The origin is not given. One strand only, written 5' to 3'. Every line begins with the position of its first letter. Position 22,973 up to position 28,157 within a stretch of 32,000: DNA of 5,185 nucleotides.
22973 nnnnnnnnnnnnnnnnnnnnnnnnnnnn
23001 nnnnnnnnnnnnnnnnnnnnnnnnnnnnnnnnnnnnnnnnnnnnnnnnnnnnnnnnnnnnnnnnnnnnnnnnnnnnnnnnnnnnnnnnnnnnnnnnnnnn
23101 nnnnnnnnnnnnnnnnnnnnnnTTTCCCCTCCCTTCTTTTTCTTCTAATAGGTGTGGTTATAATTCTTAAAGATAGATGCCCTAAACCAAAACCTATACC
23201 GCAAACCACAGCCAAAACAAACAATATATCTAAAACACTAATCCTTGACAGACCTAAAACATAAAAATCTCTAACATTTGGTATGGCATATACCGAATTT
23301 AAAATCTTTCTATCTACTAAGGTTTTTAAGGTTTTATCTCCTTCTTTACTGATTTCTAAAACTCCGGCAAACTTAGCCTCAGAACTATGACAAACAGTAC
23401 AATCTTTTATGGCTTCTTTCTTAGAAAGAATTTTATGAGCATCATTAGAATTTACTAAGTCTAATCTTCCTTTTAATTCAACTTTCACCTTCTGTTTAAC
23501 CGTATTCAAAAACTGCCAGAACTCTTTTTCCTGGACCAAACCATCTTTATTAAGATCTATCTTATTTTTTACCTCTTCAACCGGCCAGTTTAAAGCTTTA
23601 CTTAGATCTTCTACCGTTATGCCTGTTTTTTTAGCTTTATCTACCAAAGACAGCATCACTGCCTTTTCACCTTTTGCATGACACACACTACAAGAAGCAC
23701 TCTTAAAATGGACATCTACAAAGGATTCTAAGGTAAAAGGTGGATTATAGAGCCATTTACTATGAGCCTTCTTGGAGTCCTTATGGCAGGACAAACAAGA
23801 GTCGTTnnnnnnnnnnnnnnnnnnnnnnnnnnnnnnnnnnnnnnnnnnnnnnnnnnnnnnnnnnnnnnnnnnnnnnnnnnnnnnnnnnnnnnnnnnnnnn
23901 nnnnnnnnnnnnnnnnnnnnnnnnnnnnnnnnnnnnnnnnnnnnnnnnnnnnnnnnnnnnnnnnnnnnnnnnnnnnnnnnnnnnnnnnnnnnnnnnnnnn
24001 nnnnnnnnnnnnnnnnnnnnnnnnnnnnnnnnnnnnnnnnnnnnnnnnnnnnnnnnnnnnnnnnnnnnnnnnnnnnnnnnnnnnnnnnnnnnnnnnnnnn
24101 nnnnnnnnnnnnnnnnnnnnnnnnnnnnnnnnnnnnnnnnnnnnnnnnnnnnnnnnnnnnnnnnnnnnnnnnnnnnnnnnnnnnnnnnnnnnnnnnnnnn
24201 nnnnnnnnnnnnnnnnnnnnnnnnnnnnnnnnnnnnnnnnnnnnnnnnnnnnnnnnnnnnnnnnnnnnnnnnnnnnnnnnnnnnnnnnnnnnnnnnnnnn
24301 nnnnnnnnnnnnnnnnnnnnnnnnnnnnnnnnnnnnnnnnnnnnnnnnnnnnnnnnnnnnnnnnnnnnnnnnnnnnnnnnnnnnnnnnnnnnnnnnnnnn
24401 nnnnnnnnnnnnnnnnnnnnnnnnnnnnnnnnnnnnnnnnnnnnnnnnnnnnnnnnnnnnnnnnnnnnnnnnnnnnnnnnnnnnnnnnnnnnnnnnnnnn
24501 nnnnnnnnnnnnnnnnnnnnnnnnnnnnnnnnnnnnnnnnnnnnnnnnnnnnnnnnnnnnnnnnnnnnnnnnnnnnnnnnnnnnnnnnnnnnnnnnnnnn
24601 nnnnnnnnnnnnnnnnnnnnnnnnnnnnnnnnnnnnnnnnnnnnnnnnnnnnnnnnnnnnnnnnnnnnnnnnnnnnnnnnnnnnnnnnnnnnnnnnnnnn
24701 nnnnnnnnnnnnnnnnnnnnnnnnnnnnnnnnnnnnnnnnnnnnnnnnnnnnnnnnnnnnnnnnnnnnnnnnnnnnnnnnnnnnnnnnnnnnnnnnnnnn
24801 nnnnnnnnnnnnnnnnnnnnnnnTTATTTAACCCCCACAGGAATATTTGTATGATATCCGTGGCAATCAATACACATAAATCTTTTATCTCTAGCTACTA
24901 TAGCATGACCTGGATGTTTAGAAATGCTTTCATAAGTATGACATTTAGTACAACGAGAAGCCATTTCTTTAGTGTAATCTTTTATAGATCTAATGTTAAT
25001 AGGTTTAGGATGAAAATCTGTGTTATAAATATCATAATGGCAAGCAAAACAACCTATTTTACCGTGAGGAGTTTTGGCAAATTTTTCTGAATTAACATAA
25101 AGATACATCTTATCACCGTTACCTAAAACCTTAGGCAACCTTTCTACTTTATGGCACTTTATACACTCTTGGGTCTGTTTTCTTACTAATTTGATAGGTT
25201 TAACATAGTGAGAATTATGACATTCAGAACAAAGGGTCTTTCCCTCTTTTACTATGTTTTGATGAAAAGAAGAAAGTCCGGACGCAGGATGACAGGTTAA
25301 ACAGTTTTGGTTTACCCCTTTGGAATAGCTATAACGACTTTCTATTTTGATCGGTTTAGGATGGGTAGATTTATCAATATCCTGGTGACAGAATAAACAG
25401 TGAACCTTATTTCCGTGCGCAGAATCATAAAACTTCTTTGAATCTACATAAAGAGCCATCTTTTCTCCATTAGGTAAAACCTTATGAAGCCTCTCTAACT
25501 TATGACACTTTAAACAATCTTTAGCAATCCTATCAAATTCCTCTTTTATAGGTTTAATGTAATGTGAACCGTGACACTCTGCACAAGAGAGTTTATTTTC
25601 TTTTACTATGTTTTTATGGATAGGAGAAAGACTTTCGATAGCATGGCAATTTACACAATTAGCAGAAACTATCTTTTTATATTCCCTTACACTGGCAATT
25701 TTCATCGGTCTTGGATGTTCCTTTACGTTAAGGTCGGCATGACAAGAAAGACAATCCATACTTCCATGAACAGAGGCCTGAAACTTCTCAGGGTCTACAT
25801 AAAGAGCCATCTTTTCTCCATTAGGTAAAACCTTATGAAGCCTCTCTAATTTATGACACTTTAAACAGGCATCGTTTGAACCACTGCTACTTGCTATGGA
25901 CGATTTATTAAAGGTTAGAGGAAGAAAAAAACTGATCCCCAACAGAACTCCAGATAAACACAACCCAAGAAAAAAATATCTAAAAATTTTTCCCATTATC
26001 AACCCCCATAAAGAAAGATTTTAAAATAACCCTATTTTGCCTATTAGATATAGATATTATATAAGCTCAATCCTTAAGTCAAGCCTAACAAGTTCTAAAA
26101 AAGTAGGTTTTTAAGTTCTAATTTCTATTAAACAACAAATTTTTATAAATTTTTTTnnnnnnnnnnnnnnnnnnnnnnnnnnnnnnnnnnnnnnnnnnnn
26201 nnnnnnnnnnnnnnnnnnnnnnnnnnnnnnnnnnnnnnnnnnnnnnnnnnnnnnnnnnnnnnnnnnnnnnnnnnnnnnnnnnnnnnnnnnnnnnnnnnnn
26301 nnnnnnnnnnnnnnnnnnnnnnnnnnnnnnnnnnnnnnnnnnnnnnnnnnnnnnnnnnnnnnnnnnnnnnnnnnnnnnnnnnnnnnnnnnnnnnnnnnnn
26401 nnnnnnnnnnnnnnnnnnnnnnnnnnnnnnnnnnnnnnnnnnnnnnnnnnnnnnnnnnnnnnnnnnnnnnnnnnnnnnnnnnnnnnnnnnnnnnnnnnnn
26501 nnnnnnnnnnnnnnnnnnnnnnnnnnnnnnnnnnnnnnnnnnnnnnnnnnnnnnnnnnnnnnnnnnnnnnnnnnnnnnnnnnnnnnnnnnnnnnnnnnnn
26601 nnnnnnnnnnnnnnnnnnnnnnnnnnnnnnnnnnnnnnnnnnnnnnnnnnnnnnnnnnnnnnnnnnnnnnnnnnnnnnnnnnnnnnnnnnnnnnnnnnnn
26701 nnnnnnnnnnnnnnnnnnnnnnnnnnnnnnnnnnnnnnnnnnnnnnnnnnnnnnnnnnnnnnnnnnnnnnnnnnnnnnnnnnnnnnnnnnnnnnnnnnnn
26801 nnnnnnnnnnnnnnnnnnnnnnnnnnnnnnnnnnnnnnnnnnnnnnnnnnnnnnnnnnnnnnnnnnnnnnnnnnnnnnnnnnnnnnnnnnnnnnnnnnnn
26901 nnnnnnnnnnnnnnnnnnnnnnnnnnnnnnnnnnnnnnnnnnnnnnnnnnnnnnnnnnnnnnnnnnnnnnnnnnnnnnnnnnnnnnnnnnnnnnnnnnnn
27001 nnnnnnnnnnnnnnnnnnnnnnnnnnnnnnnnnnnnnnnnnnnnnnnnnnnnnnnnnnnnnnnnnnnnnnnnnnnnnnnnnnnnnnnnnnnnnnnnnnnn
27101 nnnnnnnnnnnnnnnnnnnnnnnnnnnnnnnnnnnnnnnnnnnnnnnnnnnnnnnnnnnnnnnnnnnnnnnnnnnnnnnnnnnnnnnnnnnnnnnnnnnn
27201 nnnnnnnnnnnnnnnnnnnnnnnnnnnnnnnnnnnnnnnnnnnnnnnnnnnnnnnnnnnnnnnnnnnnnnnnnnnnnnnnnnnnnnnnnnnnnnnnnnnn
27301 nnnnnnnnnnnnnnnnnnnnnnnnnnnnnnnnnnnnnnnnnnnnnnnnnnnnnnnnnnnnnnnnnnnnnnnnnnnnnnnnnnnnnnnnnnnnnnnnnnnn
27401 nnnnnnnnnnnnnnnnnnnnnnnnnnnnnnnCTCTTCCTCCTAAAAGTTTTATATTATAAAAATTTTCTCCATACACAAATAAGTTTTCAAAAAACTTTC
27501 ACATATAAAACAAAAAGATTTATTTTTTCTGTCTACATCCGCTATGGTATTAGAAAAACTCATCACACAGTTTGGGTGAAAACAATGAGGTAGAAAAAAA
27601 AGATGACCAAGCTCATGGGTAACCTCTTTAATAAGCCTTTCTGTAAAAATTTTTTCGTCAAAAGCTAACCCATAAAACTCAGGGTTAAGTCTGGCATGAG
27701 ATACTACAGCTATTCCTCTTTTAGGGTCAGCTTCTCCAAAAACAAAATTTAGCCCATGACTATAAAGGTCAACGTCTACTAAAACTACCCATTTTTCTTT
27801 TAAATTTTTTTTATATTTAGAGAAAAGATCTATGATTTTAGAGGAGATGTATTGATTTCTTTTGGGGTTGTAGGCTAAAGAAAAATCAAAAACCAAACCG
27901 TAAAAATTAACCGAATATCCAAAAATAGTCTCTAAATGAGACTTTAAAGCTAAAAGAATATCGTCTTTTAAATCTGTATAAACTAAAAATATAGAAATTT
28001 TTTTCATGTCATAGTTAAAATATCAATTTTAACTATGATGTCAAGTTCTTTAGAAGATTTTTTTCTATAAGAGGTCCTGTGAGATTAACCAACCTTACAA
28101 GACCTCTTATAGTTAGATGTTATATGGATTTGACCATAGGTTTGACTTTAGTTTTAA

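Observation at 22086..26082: Four-gene multihaem cytochrome / cytochrome b operon with 29 c-haem motifs and no catalytic or Fe-S subunit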

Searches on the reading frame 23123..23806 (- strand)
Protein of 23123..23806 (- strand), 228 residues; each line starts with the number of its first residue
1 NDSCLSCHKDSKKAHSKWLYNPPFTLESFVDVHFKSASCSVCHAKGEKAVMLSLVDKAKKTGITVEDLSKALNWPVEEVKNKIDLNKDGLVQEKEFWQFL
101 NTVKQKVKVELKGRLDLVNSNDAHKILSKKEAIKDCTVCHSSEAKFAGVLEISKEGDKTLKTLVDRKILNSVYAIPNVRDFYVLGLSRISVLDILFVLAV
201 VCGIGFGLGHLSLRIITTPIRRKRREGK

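Call 59: search_protein_representatives(protein=window:23123-23806:-)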
Query: 228 residues. Proteins with E-value up to 0.001 (for the whole library): 134; up to 1e-10: 75; up to 1e-30: 12. The best 134 are listed.
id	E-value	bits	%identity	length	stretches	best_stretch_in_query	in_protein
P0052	2.4e-89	314.9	48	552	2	1-227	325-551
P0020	1.5e-69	250.2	51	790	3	2-226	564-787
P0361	1.2e-55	204.7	50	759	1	2-228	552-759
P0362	2.6e-49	184.0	42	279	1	2-228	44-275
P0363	2.6e-46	174.2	42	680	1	3-228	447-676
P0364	3.0e-46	174.0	38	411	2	2-226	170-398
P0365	7.5e-44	166.1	47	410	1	2-225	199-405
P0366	3.3e-43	164.0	38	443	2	2-228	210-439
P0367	6.4e-39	150.0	40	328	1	2-201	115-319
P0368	1.2e-35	139.3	37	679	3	4-194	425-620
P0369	1.0e-32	129.7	32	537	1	1-223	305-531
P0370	8.9e-31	123.4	28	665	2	30-206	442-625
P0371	1.4e-27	113.0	33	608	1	2-228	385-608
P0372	4.6e-26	108.0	34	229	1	4-225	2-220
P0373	7.7e-25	104.0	35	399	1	2-214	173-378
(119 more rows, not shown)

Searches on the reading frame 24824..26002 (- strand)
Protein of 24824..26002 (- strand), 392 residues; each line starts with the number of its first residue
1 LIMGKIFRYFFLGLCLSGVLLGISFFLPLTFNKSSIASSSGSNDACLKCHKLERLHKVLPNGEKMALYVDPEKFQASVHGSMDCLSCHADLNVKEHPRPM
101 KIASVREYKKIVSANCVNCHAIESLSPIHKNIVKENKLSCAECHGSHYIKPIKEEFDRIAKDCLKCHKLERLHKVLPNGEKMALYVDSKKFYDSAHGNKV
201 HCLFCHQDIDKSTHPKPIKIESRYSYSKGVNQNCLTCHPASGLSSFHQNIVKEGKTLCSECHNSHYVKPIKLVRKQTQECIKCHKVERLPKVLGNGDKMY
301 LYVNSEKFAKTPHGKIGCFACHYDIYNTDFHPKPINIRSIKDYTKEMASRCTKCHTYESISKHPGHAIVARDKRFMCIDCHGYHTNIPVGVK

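Call 5: search_protein_families(library=pfam, proteins=[window:24824-26002:-], max_evalue=0.01)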
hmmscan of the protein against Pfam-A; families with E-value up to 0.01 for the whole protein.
window:24824-26002:- (392 aa): 6 families
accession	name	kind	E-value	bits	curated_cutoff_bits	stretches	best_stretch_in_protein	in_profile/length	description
PF14522.11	Cytochrome_C7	-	3.1e-13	49.8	24.8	2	229-285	11-67/67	Cytochrome c7 and related cytochrome c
PF22113.1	Mtrc-MtrF_II-IV_dom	-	6.1e-12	45.8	30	2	155-247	76-175/176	Outer membrane cytochrome MtrC/MtrF-like, domains II/IV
PF09699.15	Paired_CXXCH_1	-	1.3e-11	44.5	20.6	1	251-287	4-39/41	Doubled CXXCH motif (Paired_CXXCH_1)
PF14537.11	Cytochrom_c3_2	-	7e-11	42.9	25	0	134-212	3-70/79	Cytochrome c3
PF22678.1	Cytochrom_c_NrfB-like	-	6.1e-10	39.9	27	1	84-148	1-69/89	Cytochrome c-type protein NrfB-like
PF07014.17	Hs1pro-1_C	-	0.0019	18.2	29.3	0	43-74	83-114/257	Hs1pro-1 protein C-terminus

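Call 6: search_protein_families(library=ncbifam, proteins=[window:24824-26002:-], max_evalue=0.01)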
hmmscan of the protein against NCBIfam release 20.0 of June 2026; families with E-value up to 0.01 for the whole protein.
window:24824-26002:- (392 aa): 8 families
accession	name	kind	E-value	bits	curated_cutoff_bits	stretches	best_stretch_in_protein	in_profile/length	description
TIGR03508.1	decahem_SO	subfamily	4.7e-15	55.7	192.2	2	43-171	2-128/258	DmsE family decaheme c-type cytochrome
NF041028.1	decahem_GSU2203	exception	2.6e-13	49.9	325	2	39-239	33-208/317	GSU2203 family decaheme c-type cytochrome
NF008659.0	PRK11659.1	equivalog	2.5e-11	43.6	184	2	40-171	43-171/188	cytochrome c nitrite reductase pentaheme subunit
TIGR03153.1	cytochr_NrfH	equivalog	4e-10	39.9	134.2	1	17-145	4-134/138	cytochrome c nitrite reductase small subunit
TIGR03146.1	cyt_nit_nrfB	equivalog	7.9e-08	32.7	166.6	0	41-168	9-142/145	cytochrome c nitrite reductase pentaheme subunit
NF041781.1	mnquin_red_QrcA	equivalog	3.7e-07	29.9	180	0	74-168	110-174/174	menaquinone reductase multiheme cytochrome c subunit QrcA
NF038038.1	cytoc_DsrJ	equivalog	5.5e-06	26.7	100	0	85-151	62-115/121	sulfate reduction electron transfer complex DsrMKJOP subunit DsrJ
NF047727.1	4hemeCytCCctA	equivalog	0.0012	19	180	0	232-288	58-108/109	tetraheme c-type cytochrome CctA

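Call 49: search_solved_structures(query=window:24824-25996:-, max_evalue=0.01)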
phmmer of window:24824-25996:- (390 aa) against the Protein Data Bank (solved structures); distinct sequences matched with E-value up to 0.01: 1.
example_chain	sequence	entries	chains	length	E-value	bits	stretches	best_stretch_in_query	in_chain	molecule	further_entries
28pb_A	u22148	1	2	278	4.1e-06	29.2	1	42-174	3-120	Cytochrome c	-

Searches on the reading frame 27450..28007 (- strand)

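Call 5: search_protein_families(library=pfam, proteins=[window:27450-28007:-], max_evalue=0.01)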
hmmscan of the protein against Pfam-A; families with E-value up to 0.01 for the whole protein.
window:27450-28007:- (185 aa): 3 families
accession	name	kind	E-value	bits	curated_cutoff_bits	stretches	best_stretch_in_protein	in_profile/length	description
PF07998.17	Peptidase_M54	-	1e-24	88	24.4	1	45-174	60-193/194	Peptidase family M54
PF05572.19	Peptidase_M43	-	0.00074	19.9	23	1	95-171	40-114/152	Pregnancy-associated plasma protein-A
PF13582.12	Reprolysin_3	-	0.0083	17.1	22.4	0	85-141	64-122/123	Metallo-peptidase family M12B Reprolysin-like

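Call 6: search_protein_families(library=ncbifam, proteins=[window:27450-28007:-], max_evalue=0.01)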
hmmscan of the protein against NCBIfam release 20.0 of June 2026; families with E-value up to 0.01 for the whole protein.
window:27450-28007:- (185 aa): 2 families
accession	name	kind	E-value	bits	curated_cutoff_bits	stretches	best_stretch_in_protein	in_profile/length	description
NF033823.0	archmetzin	subfamily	1.9e-52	177.6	145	1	4-172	2-169/170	archaemetzincin family Zn-dependent metalloprotease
NF033824.1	Myxo_non_zincin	equivalog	4.2e-22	78.7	250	1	21-173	21-169/174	non-proteolytic archaemetzincin-like protein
